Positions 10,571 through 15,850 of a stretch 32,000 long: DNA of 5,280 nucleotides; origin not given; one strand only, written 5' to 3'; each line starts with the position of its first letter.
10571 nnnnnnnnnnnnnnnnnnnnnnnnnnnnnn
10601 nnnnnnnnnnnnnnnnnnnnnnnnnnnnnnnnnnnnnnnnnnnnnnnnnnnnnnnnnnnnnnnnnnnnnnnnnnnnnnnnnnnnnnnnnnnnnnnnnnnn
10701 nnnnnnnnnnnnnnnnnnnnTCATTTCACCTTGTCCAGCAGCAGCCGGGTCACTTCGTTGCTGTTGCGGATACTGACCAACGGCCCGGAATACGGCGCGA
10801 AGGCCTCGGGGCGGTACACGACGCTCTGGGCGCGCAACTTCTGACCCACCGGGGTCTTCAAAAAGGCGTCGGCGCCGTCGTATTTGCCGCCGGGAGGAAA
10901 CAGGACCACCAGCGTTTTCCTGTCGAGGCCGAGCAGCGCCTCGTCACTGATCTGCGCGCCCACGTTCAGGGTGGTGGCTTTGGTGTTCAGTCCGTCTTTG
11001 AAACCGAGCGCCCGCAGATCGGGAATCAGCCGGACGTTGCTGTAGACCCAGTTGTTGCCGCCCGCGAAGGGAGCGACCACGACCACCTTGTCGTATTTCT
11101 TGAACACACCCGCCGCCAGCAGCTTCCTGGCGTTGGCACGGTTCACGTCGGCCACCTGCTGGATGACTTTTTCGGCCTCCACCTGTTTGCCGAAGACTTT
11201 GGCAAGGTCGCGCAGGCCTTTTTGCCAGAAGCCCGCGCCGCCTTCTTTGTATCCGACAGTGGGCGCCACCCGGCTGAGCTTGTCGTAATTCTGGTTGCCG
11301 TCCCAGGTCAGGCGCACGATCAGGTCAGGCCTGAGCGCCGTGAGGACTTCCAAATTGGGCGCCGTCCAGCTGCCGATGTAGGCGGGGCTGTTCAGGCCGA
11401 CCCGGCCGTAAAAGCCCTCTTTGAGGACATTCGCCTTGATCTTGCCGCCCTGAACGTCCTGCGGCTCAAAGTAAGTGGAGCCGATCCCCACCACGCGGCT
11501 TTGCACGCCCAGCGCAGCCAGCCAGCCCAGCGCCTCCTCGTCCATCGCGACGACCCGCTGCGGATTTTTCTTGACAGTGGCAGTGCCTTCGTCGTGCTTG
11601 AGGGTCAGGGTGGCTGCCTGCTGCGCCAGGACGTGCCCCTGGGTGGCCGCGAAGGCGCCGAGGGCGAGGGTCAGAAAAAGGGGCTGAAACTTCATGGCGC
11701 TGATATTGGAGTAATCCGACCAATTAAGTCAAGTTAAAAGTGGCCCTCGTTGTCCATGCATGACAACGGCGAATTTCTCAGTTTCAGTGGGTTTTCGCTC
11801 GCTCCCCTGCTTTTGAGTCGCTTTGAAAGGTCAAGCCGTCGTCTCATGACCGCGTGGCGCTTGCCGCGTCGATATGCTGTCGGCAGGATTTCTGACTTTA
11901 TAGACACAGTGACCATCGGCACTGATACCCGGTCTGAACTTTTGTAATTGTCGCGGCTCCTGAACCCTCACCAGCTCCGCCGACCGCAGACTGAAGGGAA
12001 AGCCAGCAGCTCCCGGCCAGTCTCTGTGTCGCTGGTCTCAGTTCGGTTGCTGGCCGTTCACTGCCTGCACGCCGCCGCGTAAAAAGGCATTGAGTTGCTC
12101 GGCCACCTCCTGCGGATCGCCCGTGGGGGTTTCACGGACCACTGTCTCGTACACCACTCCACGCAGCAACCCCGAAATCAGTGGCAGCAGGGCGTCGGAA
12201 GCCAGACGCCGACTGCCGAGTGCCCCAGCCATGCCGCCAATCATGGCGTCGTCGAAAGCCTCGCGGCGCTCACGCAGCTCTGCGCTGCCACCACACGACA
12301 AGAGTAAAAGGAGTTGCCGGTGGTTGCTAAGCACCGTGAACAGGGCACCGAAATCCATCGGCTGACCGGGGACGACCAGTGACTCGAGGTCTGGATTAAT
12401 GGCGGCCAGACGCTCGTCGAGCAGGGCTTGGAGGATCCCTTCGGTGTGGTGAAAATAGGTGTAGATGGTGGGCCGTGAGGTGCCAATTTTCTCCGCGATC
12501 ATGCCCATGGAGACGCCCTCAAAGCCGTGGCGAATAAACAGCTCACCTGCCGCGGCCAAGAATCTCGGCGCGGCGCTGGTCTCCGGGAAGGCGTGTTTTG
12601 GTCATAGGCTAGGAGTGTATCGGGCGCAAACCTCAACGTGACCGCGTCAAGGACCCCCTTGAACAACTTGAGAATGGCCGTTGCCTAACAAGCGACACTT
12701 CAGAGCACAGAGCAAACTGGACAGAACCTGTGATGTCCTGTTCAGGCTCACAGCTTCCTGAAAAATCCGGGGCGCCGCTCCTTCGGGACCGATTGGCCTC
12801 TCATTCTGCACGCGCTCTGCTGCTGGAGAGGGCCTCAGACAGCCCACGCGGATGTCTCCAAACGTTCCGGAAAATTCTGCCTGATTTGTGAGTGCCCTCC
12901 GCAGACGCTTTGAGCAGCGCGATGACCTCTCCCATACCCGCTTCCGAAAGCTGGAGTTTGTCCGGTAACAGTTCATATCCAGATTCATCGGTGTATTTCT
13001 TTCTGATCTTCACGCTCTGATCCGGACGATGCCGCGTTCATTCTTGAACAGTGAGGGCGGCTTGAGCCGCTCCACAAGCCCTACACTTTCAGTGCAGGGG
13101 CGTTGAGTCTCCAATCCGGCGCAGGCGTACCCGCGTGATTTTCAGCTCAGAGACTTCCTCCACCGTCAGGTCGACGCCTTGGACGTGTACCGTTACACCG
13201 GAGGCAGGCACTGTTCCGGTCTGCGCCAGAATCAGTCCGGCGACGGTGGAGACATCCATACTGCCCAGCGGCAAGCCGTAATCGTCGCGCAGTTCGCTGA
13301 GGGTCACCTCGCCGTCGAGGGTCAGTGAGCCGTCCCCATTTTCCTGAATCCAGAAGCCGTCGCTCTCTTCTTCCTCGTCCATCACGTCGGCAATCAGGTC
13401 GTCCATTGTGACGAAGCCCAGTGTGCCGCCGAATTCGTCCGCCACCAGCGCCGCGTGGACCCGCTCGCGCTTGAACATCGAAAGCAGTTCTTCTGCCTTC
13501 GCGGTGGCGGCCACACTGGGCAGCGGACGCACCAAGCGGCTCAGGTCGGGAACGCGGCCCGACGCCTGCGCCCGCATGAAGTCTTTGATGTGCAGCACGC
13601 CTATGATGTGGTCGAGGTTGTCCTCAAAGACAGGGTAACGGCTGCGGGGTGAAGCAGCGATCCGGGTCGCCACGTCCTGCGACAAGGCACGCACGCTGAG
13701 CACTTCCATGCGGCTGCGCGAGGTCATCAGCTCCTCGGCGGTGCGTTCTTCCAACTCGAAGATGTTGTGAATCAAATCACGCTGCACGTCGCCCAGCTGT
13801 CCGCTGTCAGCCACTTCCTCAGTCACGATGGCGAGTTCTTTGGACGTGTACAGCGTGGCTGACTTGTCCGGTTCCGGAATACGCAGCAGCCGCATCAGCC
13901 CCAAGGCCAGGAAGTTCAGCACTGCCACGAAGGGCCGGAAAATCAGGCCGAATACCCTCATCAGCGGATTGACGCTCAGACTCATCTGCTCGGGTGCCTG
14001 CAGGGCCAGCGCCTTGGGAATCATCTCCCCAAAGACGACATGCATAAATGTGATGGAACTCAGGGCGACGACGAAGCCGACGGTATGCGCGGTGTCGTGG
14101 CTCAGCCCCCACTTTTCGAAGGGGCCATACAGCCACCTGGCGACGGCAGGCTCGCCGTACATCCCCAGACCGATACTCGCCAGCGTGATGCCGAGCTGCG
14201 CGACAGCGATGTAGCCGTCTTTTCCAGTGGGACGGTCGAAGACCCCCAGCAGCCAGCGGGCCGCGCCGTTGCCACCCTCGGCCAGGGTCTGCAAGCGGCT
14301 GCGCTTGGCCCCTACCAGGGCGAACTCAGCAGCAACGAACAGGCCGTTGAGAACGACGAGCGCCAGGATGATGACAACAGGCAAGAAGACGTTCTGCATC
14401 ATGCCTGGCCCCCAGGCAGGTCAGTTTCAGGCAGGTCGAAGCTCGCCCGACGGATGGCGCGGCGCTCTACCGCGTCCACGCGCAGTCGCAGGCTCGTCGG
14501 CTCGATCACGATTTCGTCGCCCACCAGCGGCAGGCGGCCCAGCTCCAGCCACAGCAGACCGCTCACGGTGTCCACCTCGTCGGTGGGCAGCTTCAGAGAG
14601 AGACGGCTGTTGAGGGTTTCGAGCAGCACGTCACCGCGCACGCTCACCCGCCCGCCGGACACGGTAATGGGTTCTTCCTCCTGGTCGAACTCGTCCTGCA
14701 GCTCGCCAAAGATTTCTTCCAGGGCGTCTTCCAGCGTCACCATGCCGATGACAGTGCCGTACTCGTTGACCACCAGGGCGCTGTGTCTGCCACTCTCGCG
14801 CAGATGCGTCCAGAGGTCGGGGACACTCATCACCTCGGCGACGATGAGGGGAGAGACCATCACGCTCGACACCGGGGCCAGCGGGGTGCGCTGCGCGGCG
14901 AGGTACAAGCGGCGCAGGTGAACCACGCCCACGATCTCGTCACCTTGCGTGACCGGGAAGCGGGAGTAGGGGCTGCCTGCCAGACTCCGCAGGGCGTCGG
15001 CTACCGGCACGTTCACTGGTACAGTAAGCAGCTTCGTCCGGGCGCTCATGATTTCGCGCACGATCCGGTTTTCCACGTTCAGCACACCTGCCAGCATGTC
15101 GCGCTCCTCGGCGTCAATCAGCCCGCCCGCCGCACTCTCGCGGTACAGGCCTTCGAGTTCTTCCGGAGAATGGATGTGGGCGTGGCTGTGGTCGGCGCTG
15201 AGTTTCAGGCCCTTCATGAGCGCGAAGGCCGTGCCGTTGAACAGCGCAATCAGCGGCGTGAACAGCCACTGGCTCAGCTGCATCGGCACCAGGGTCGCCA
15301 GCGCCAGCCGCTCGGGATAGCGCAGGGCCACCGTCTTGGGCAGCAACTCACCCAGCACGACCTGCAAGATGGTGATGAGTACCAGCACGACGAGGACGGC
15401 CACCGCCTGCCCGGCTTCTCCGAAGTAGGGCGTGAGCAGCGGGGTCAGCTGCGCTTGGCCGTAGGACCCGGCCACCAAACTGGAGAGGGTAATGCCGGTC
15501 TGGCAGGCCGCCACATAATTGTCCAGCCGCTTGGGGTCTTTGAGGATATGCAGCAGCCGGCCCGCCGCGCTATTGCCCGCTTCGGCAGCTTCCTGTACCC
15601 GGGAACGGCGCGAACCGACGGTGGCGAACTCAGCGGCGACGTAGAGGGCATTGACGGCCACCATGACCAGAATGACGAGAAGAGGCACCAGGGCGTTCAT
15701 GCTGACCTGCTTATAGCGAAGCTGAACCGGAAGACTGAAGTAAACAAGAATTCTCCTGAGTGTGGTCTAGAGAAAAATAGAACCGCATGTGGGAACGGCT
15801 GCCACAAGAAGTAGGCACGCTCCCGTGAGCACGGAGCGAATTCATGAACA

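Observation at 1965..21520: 9-bp target-site-like repeat brackets the pair of IS-B copies: a 19.5-kb block behaves as one inserted or rearranged unit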

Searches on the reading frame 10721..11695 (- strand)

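Call 7: search_protein_families(library=pfam, proteins=[window:10721-11695:-])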
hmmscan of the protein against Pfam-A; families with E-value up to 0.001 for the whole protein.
window:10721-11695:- (324 aa): 1 family
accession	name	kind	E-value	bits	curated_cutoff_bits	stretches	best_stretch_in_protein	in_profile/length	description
PF01497.23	Peripla_BP_2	-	5.4e-14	52.6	27.5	1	48-289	1-222/235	Periplasmic binding protein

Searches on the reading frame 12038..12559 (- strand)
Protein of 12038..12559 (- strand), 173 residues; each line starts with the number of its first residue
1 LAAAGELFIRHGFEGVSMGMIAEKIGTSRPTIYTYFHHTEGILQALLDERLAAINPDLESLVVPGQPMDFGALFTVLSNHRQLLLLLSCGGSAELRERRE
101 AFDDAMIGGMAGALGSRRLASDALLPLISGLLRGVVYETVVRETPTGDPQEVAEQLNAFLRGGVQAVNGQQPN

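Call 7: search_protein_families(library=pfam, proteins=[window:12038-12559:-])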
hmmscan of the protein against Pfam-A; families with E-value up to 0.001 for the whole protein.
window:12038-12559:- (173 aa): 1 family
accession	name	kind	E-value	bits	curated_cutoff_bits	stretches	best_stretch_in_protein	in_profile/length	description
PF00440.29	TetR_N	-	1.7e-12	47.3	24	1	2-46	3-47/47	Bacterial regulatory proteins, tetR family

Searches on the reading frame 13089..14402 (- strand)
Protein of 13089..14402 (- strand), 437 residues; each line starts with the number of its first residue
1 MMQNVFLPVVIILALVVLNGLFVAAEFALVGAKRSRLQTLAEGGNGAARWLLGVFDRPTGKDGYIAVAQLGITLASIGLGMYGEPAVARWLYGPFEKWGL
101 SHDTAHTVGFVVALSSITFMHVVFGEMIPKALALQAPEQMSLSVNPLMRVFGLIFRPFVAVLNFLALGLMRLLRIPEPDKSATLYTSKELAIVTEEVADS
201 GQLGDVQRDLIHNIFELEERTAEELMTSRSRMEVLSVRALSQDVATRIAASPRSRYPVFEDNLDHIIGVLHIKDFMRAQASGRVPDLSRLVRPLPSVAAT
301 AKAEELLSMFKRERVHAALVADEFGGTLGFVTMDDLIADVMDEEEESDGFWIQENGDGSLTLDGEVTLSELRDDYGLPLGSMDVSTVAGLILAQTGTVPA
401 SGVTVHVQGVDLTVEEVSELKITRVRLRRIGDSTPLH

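Call 7: search_protein_families(library=pfam, proteins=[window:13089-14402:-])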
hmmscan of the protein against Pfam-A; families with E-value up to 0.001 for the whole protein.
window:13089-14402:- (437 aa): 3 families
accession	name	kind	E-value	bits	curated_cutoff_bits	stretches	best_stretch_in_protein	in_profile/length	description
PF01595.25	CNNM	-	1.1e-40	139.6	28.4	1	11-203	2-177/181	Cyclin M transmembrane N-terminal domain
PF03471.22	CorC_HlyC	-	6.3e-19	68.2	27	1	354-429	2-79/81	Transporter associated domain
PF00571.33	CBS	-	3.9e-11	43.5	24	1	292-338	7-53/57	CBS domain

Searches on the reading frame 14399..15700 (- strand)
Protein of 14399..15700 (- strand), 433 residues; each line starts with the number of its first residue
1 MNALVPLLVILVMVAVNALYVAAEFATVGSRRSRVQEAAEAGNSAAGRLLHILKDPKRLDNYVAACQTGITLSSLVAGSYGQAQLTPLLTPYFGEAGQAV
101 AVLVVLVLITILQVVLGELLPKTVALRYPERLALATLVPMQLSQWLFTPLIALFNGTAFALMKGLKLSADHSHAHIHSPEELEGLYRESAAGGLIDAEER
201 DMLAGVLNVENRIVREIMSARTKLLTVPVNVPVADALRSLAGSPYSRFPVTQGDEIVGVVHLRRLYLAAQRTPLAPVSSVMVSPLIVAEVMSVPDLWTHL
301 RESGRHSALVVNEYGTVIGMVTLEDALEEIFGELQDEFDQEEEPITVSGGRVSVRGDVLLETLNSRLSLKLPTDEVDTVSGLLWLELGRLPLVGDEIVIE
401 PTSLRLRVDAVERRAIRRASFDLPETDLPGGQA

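Call 7: search_protein_families(library=pfam, proteins=[window:14399-15700:-])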
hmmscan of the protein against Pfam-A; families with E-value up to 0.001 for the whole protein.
window:14399-15700:- (433 aa): 3 families
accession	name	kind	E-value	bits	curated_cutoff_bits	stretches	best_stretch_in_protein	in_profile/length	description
PF01595.25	CNNM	-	6.2e-42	143.7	28.4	1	9-199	2-181/181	Cyclin M transmembrane N-terminal domain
PF00571.33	CBS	-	5.7e-18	65.4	24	2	277-331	1-56/57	CBS domain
PF03471.22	CorC_HlyC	-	1.5e-16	60.6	27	1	347-422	3-78/81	Transporter associated domain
